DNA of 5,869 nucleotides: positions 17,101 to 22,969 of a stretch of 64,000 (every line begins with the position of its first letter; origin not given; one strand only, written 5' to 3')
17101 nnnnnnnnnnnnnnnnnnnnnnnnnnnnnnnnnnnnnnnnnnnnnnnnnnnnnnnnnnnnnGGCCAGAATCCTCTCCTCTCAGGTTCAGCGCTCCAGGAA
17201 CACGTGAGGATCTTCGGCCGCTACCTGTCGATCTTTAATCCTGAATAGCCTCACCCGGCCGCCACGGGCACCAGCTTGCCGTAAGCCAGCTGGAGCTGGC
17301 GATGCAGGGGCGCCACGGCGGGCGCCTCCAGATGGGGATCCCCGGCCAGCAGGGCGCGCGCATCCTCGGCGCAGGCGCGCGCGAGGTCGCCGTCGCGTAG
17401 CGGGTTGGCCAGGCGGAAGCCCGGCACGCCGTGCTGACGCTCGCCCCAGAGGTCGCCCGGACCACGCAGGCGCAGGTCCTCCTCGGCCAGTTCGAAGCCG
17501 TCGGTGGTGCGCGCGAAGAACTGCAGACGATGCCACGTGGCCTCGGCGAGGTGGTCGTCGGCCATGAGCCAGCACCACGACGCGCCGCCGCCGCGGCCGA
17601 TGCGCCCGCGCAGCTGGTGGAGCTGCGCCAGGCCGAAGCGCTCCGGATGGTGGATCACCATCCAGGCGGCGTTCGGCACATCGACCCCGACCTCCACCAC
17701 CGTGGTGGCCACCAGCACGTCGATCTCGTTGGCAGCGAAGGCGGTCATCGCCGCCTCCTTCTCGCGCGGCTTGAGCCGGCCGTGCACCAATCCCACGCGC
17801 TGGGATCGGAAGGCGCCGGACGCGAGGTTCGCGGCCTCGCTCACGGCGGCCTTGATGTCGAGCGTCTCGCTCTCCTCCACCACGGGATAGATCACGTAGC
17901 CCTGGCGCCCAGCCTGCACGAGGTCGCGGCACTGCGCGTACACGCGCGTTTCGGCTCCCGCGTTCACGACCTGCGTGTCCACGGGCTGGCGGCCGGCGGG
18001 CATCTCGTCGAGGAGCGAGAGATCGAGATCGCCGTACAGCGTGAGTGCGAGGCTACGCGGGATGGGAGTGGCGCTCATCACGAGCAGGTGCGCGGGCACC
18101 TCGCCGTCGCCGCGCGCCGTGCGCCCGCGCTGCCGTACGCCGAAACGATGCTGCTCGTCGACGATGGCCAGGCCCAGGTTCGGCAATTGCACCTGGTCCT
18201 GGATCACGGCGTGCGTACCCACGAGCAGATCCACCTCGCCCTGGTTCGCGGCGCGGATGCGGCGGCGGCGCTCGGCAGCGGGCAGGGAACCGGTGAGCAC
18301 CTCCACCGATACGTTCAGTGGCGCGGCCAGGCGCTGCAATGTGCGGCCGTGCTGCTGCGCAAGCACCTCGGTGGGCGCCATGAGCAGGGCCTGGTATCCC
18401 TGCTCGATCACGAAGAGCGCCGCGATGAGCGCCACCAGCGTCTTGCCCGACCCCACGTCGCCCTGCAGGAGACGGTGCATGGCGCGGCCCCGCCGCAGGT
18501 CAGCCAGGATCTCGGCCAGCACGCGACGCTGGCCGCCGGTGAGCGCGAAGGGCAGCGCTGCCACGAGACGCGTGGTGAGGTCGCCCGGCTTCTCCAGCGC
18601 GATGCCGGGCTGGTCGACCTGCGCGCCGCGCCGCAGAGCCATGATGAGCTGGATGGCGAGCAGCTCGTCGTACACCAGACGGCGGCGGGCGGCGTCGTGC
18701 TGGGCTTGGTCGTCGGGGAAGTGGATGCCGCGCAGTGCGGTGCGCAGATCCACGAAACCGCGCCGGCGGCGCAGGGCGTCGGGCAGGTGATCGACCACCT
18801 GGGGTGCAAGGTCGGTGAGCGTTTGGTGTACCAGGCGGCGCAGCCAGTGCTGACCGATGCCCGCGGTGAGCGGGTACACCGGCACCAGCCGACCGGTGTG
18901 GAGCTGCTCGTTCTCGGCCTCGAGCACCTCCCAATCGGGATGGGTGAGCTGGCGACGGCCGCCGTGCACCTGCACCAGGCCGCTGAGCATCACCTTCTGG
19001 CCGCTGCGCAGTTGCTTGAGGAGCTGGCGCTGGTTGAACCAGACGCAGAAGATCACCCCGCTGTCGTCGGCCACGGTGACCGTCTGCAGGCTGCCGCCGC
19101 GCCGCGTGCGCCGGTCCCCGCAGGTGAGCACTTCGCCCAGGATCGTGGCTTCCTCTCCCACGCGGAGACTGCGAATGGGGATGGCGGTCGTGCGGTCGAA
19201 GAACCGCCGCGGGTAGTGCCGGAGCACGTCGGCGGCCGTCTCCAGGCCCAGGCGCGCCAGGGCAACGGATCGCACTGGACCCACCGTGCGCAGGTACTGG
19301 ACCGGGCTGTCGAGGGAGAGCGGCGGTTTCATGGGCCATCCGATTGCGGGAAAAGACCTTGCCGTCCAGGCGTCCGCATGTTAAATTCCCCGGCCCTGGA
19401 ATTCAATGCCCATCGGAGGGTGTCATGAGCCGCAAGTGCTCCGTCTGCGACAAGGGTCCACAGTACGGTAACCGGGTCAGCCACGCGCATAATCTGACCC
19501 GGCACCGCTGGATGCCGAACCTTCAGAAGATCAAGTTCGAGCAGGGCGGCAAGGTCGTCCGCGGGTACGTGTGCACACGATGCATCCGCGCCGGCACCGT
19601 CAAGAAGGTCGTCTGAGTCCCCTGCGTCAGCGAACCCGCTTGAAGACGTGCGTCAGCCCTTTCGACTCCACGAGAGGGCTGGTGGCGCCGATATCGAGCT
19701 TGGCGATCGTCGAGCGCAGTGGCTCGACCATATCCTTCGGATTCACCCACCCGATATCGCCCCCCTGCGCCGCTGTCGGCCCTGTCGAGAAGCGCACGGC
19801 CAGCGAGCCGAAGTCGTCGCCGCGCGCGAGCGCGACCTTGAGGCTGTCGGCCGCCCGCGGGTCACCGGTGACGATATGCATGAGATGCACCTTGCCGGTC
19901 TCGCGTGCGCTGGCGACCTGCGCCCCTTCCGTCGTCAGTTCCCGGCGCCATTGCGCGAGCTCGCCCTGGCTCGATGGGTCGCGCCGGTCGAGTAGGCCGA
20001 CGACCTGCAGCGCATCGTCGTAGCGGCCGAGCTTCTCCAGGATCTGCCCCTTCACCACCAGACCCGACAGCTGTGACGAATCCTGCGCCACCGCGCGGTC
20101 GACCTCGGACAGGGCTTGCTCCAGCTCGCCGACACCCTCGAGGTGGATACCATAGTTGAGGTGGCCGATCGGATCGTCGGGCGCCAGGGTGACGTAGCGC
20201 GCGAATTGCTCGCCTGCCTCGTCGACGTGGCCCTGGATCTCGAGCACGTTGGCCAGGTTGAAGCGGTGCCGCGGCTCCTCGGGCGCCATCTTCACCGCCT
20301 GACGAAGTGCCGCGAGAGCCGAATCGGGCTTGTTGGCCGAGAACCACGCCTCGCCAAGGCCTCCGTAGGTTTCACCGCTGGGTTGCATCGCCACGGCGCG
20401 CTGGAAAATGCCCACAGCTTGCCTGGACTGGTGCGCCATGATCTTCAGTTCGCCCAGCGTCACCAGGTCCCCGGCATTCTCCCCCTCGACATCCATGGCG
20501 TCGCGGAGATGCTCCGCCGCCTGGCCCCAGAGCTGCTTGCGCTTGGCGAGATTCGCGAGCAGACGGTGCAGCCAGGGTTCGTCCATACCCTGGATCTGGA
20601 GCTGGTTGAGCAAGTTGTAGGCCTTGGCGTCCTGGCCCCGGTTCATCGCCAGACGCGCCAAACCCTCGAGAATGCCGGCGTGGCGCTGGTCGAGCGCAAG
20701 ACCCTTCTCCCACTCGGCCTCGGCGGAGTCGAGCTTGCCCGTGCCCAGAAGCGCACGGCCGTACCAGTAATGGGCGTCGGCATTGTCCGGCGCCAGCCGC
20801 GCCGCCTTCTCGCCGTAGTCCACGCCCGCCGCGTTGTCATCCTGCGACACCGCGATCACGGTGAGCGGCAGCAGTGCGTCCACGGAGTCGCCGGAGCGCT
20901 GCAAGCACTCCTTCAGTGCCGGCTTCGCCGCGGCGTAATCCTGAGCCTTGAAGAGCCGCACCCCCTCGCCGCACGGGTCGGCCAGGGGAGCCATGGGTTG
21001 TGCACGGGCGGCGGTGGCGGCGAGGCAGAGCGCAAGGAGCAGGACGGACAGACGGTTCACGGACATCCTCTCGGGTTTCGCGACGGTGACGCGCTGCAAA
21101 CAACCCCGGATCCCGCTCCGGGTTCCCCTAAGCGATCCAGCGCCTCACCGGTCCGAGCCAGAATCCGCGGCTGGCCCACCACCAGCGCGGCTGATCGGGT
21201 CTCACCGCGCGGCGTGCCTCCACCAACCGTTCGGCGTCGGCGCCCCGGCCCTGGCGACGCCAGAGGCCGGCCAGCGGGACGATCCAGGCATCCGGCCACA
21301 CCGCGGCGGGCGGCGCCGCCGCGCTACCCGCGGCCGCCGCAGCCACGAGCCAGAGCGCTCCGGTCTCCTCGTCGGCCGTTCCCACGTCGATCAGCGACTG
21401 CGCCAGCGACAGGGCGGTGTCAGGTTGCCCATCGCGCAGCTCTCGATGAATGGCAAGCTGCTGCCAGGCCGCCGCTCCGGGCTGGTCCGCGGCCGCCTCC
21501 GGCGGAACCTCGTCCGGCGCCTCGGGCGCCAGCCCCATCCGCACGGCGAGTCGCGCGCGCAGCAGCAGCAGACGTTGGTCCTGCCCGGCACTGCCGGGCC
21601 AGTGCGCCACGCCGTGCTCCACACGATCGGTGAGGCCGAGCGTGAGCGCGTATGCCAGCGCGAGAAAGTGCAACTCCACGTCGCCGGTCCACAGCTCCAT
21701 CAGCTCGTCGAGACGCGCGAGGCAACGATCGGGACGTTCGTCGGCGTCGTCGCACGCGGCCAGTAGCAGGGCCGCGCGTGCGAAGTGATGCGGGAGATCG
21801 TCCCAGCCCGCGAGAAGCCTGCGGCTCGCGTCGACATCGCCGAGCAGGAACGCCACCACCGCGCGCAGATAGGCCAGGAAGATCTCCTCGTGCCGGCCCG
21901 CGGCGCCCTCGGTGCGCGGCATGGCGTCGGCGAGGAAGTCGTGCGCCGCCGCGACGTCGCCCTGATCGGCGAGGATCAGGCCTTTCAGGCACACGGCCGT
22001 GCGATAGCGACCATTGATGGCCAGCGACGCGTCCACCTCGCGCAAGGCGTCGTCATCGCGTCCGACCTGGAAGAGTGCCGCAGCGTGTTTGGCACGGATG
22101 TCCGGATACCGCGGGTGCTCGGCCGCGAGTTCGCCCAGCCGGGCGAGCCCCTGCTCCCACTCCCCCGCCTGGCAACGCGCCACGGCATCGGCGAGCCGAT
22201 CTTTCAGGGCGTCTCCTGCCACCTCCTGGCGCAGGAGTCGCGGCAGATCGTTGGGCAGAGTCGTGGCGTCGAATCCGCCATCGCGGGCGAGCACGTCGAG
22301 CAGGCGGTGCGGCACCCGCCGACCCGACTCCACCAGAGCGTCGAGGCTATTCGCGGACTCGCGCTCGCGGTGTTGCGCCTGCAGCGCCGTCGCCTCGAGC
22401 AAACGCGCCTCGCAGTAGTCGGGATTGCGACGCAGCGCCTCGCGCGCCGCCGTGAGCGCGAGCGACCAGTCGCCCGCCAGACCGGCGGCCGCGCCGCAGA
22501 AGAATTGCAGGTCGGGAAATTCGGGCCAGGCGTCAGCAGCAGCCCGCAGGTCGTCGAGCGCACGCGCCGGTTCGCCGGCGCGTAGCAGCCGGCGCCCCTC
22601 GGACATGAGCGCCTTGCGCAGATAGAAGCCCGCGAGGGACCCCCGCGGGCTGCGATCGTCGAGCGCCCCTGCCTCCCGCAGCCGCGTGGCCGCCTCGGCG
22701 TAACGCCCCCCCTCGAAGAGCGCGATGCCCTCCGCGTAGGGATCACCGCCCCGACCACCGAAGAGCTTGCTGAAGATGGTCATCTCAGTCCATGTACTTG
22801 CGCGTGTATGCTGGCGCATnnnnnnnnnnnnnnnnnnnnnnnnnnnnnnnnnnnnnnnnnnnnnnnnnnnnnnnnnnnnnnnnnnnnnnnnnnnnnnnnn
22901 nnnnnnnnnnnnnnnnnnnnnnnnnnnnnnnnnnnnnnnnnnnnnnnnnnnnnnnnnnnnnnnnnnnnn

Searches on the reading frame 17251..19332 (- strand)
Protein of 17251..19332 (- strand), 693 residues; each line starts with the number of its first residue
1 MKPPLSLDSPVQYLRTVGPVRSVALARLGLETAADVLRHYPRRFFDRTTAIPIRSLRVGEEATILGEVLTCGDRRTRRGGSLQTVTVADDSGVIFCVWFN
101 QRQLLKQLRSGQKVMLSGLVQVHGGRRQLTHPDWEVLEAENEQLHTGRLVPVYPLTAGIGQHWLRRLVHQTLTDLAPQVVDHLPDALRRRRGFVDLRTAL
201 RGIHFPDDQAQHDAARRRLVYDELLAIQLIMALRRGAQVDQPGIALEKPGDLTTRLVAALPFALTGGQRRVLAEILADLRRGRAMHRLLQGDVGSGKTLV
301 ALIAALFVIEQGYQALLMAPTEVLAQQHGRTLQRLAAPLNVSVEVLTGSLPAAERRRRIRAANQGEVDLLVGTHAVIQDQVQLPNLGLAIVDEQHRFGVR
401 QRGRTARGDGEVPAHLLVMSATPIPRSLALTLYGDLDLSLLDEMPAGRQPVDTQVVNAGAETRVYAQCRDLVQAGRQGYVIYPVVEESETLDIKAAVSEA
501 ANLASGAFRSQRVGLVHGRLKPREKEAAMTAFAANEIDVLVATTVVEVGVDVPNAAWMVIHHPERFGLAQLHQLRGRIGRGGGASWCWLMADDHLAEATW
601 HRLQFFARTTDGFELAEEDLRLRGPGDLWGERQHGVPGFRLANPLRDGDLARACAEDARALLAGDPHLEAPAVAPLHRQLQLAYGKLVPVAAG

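Call 55: search_protein_families(library=pfam, proteins=[window:17251-19332:-], max_evalue=0.00001)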
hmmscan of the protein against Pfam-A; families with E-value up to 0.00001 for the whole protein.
window:17251-19332:- (693 aa): 6 families
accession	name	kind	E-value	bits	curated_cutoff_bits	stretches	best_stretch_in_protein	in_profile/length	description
PF17191.10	RecG_wedge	-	5.2e-26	91.6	23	1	10-173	1-160/162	RecG wedge domain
PF00270.35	DEAD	-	4.4e-25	88.8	26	1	268-427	4-163/167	DEAD/DEAH box helicase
PF00271.37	Helicase_C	-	1.1e-22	80.8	23.5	1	510-582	39-110/110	Helicase conserved C-terminal domain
PF19833.4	RecG_dom3_C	-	2.2e-13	50.5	26.8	1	609-682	1-75/87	ATP-dependent DNA helicase RecG, domain 3, C-terminal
PF01336.31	tRNA_anti-codon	-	1.7e-10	41.1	27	1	63-137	2-75/75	OB-fold nucleic acid binding domain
PF04851.21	ResIII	-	3.6e-07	30.7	22.5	1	267-423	7-162/164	Type III restriction enzyme, res subunit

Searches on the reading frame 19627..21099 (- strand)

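Call 55: search_protein_families(library=pfam, proteins=[window:19627-21099:-], max_evalue=0.00001)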
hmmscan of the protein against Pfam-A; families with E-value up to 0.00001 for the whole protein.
window:19627-21099:- (490 aa): 16 families
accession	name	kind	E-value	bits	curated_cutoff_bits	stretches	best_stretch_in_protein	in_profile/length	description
PF14559.12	TPR_19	-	2.5e-29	101.9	25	1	254-310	3-59/68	Tetratricopeptide repeat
PF07719.23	TPR_2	-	1.3e-23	81.6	27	0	107-139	1-33/34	Tetratricopeptide repeat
PF13432.12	TPR_16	-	2.4e-23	82.6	32.7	1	255-310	10-65/65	Tetratricopeptide repeat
PF13428.12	TPR_14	-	4.2e-20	70.6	23.5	0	108-150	2-44/44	Tetratricopeptide repeat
PF13431.12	TPR_17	-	1.1e-18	66.3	24.4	0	97-127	3-33/34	Tetratricopeptide repeat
PF23914.1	TPR_CcmH_CycH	-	1.1e-13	51.8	42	0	248-291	56-99/158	Cytochrome c-type biogenesis protein H TPR domain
PF13181.12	TPR_8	-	1.9e-13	49.8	25.7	0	107-139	1-33/34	Tetratricopeptide repeat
PF00639.27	Rotamase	-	4.1e-11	44.2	21.7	1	417-488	22-95/97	PPIC-type PPIASE domain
PF00515.34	TPR_1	-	6.5e-11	42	27.8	0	243-274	2-33/34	Tetratricopeptide repeat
PF12895.13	ANAPC3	-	2.3e-10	41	27.2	0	222-295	2-75/82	Anaphase-promoting complex, cyclosome, subunit 3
PF13616.12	Rotamase_3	-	3.5e-10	40.9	22.5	1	416-487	39-111/116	PPIC-type PPIASE domain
PF13414.12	TPR_11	-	4.1e-09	36.4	26.8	0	249-290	1-42/42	TPR repeat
PF13371.12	TPR_9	-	9.2e-08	32.4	35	0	254-311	7-64/73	Tetratricopeptide repeat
PF13424.12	TPR_12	-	2.4e-07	31.3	30.1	0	243-273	46-76/77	Tetratricopeptide repeat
PF13174.12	TPR_6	-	1.8e-06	28.6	26.3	0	248-273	6-31/33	Tetratricopeptide repeat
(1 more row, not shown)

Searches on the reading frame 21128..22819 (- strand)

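Call 55: search_protein_families(library=pfam, proteins=[window:21128-22819:-], max_evalue=0.00001)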
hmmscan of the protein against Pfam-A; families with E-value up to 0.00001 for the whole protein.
window:21128-22819:- (563 aa): 2 families
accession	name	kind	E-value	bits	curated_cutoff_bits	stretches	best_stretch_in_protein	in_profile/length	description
PF14559.12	TPR_19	-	7.2e-12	45.9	25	0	217-268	3-54/68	Tetratricopeptide repeat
PF07719.23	TPR_2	-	1.9e-07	31.1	27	0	105-135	4-34/34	Tetratricopeptide repeat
